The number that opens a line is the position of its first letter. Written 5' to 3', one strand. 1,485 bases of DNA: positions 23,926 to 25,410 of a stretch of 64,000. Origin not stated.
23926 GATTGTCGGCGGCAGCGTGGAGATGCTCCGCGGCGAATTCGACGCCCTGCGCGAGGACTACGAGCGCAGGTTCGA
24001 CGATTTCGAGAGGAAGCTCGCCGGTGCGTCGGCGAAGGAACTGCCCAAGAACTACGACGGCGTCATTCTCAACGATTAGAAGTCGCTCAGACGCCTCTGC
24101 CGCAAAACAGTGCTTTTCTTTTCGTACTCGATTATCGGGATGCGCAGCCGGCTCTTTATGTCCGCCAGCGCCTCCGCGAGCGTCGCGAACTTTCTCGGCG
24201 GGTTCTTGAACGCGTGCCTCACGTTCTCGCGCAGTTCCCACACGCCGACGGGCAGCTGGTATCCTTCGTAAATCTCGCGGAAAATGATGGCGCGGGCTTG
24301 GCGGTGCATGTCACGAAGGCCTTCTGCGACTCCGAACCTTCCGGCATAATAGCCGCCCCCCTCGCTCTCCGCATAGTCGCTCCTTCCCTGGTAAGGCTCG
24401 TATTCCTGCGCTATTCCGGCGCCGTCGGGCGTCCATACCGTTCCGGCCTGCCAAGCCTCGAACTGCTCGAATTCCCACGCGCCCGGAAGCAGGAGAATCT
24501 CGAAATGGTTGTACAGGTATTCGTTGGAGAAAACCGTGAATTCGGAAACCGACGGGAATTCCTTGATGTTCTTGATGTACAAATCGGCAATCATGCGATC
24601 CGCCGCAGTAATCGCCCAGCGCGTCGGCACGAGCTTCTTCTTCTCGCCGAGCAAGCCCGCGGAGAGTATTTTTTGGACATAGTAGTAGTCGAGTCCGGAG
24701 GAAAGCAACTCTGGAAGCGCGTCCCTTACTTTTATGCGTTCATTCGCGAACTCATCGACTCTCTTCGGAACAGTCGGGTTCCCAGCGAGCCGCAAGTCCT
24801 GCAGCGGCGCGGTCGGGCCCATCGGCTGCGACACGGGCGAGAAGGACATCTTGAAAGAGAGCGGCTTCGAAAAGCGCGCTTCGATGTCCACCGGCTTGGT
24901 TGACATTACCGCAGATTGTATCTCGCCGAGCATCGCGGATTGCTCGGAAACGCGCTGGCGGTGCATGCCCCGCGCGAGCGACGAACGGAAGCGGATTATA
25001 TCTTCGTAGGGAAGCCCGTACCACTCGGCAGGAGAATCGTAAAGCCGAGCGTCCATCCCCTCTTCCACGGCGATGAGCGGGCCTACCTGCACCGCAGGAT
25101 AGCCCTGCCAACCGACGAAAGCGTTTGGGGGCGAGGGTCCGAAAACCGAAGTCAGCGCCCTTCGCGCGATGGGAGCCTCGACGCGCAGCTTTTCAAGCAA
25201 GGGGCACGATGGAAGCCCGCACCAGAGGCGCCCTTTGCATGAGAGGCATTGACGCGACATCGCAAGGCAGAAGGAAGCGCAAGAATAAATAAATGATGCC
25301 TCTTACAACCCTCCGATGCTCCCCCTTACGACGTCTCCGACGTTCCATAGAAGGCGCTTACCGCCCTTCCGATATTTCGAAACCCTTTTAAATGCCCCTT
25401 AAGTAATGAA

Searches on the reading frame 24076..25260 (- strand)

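Call 53: search_protein_families(library=pfam, proteins=[window:24076-25260:-], max_evalue=0.0001)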
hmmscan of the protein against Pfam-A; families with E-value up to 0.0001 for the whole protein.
window:24076-25260:- (394 aa): 2 families
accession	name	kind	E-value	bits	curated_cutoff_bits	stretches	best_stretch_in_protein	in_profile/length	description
PF04894.17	Nre_N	-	5.3e-88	295.8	25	1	14-277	2-270/270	Archaeal Nre, N-terminal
PF04895.17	Nre_C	-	4.8e-33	113.8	27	1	288-392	1-108/110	Archaeal Nre, C-terminal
